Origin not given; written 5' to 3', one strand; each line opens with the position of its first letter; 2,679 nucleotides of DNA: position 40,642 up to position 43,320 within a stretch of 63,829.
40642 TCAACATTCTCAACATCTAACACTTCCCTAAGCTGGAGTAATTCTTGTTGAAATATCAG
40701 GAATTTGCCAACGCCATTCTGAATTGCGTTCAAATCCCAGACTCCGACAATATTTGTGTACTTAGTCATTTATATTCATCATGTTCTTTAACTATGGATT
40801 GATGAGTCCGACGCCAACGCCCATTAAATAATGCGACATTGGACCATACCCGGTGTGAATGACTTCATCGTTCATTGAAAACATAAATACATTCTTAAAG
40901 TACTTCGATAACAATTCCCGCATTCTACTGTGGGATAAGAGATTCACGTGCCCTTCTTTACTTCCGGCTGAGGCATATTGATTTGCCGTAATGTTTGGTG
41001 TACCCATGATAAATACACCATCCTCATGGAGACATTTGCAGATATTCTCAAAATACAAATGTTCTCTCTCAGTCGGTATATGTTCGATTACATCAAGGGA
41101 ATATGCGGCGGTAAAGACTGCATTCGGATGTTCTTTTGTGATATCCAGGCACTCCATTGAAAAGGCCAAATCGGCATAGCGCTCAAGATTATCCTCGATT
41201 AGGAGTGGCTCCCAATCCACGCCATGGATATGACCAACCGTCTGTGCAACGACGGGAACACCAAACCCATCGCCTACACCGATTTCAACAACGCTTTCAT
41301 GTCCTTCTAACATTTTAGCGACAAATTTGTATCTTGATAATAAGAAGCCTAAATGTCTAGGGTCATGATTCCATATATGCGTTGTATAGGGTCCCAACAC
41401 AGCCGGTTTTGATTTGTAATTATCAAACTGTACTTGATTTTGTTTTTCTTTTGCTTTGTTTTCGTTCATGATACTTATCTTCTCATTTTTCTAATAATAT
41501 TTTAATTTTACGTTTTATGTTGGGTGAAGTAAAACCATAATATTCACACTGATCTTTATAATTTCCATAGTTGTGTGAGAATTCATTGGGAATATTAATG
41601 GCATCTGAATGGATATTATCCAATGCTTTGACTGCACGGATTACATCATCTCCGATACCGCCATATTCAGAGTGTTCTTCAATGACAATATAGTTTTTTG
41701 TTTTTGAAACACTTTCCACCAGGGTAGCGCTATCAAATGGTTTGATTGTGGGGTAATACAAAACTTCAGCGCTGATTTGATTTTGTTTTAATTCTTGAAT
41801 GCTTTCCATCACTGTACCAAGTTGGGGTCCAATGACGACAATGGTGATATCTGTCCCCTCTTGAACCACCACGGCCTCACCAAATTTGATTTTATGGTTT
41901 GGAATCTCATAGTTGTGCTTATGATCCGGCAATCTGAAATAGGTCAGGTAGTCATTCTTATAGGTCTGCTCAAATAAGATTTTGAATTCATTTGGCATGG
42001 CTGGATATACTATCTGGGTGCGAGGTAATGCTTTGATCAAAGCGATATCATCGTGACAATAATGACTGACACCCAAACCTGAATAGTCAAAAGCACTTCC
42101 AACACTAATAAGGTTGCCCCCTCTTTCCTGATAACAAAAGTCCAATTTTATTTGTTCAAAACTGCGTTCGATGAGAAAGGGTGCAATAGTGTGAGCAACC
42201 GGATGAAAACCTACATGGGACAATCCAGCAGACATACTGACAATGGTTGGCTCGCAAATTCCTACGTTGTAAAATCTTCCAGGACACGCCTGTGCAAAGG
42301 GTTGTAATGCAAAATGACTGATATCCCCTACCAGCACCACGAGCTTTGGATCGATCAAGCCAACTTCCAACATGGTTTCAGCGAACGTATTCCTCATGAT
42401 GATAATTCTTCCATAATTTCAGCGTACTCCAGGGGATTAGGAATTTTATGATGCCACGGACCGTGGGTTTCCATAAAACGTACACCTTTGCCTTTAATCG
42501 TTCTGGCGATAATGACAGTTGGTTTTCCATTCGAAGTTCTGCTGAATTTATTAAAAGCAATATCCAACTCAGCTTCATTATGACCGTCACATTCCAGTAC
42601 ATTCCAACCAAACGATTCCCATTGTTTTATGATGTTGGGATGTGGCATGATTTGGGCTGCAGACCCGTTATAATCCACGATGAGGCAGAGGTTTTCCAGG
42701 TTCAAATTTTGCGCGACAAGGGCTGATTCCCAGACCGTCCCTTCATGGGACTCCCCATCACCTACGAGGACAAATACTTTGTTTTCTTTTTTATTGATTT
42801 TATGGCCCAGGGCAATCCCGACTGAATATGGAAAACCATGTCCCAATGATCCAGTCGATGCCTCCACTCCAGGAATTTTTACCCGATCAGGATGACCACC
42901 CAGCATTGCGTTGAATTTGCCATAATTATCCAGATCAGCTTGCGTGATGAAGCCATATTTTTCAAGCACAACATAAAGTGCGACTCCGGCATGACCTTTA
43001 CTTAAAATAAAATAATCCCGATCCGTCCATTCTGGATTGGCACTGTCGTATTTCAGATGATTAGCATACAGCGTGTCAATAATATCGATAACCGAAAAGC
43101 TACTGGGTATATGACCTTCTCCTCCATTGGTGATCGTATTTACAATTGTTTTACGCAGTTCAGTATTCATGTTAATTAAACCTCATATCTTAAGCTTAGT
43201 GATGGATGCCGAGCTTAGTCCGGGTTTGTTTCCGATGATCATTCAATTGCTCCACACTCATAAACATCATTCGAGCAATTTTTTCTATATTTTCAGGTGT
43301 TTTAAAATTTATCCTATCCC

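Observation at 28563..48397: About 20 kb, 15-gene single-strand glycan operon with no export or lipid-priming genes, next to chemotaxis genes and flagellin: candidate undescribed protein (flagellin) glycosylation system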

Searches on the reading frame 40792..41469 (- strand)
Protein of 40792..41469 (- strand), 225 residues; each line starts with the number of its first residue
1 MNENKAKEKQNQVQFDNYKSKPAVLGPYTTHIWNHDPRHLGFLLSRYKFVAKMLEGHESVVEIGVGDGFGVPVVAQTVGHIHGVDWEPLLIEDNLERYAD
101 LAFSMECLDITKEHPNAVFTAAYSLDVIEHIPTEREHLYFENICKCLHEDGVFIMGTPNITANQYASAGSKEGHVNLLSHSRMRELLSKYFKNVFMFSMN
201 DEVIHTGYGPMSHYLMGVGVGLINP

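Call 3: search_protein_families(library=pfam, proteins=[window:40792-41469:-])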
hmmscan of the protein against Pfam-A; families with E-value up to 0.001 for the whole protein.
window:40792-41469:- (225 aa): 5 families
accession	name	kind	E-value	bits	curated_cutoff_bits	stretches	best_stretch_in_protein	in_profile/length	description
PF08241.18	Methyltransf_11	-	4.1e-07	31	21.2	1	61-155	1-95/95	Methyltransferase domain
PF13649.12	Methyltransf_25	-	2.9e-06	28.3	27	1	60-151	1-97/97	Methyltransferase domain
PF13489.12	Methyltransf_23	-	4.1e-06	27.1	27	1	45-189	11-156/164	Methyltransferase domain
PF13847.12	Methyltransf_31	-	6.6e-06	26.3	27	1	56-166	3-120/145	Methyltransferase domain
PF08242.18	Methyltransf_12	-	3.7e-05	24.8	30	1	61-153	1-98/98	Methyltransferase domain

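Call 10: search_protein_families(library=ncbifam, proteins=[window:40792-41469:-], max_evalue=0.00001)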
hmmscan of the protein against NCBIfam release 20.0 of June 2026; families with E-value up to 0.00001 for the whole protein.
window:40792-41469:- (225 aa): 0 families

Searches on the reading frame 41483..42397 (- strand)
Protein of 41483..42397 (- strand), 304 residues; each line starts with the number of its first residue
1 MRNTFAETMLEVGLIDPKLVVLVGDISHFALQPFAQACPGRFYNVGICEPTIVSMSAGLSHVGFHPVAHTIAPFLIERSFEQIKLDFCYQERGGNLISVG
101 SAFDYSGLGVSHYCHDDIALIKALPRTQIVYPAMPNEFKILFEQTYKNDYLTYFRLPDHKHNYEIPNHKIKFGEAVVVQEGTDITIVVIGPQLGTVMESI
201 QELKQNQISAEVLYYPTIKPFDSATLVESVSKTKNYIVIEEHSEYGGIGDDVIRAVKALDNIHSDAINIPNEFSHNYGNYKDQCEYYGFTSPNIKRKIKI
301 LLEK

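Call 4: search_protein_families(library=pfam, proteins=[window:41483-42397:-])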
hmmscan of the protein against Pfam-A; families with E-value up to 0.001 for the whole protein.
window:41483-42397:- (304 aa): 3 families
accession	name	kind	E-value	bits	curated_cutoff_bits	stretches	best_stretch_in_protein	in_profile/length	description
PF02780.25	Transketolase_C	-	4.5e-22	78.7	25.9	1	173-294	1-124/124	Transketolase, C-terminal domain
PF02779.29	Transket_pyr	-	5.8e-13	49.3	27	1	1-157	5-168/174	Transketolase, pyrimidine binding domain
PF17147.9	PFOR_II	-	0.00068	20.4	27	0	183-259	2-81/102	Pyruvate:ferredoxin oxidoreductase core domain II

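Call 11: search_protein_families(library=ncbifam, proteins=[window:41483-42397:-], max_evalue=0.00001)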
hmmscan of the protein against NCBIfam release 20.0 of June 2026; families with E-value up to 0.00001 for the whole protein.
window:41483-42397:- (304 aa): 7 families
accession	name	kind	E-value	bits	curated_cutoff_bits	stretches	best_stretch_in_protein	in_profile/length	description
NF004559.0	PRK05899.2-5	equivalog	1.7e-39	135.6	488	1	2-303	321-625/627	transketolase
NF003933.0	PRK05444.2-2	equivalog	3.8e-28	98.4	395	1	17-300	311-603/606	1-deoxy-D-xylulose-5-phosphate synthase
TIGR00204.1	dxs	equivalog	6.6e-25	87.7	465.95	1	4-302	315-615/616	1-deoxy-D-xylulose-5-phosphate synthase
NF008968.0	PRK12315.1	subfamily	6.9e-20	70.8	510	1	27-256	308-537/582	1-deoxy-D-xylulose-5-phosphate synthase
NF006667.0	PRK09212.1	subfamily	3e-19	69.1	321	1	124-257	140-277/327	pyruvate dehydrogenase complex E1 component subunit beta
NF004556.0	PRK05899.2-2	equivalog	1.7e-17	62.9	575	1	19-301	348-637/639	transketolase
NF008854.0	PRK11892.1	equivalog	8.4e-17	61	454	1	164-264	320-425/464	pyruvate dehydrogenase complex E1 component subunit beta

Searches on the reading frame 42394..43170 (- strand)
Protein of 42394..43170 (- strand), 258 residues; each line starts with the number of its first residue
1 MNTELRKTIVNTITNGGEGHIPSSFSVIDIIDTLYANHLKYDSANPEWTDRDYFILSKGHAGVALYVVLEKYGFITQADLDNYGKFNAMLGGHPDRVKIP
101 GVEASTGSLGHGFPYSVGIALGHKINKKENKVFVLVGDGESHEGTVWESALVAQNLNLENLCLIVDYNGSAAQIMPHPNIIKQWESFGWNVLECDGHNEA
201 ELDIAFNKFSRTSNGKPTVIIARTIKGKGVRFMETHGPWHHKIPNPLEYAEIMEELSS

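Call 4: search_protein_families(library=pfam, proteins=[window:42394-43170:-])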
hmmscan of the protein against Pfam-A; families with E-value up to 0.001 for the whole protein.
window:42394-43170:- (258 aa): 4 families
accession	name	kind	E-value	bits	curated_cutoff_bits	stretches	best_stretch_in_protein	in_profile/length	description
PF00456.26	Transketolase_N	-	1.4e-39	136.5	22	1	5-236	9-255/334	Transketolase, thiamine diphosphate binding domain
PF00676.26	E1_dh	-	2.4e-07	30.4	22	1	49-160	44-154/300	Dehydrogenase E1 component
PF02775.26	TPP_enzyme_C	-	8.3e-05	22.9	21.9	0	105-141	26-58/151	Thiamine pyrophosphate enzyme, C-terminal TPP binding domain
PF13292.11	DXP_synthase_N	-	8.8e-05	22.3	21.2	1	3-169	23-172/274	1-deoxy-D-xylulose-5-phosphate synthase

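Call 11: search_protein_families(library=ncbifam, proteins=[window:42394-43170:-], max_evalue=0.00001)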
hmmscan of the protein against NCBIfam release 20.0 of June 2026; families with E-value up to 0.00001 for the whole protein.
window:42394-43170:- (258 aa): 7 families
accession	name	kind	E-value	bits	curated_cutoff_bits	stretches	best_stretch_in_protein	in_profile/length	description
NF004559.0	PRK05899.2-5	equivalog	6.2e-73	246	488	1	3-257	23-280/627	transketolase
NF004556.0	PRK05899.2-2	equivalog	1.9e-55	188.4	575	1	4-256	23-276/639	transketolase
TIGR00232.1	tktlase_bact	equivalog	7.8e-45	153.4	682.25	1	5-250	7-267/654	transketolase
NF004558.0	PRK05899.2-4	equivalog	2e-42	145.4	788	1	5-238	10-253/651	transketolase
TIGR00759.1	aceE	equivalog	1.2e-09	36.8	859.9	0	18-168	101-257/885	pyruvate dehydrogenase (acetyl-transferring), homodimeric type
TIGR03186.1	AKGDH_not_PDH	exception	4.9e-08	31.7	1408.3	0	181-230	345-393/889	alpha-ketoglutarate dehydrogenase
TIGR03182.1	PDH_E1_alph_y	equivalog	1.1e-06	27.8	393.85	1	107-226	110-235/315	pyruvate dehydrogenase (acetyl-transferring) E1 component subunit alpha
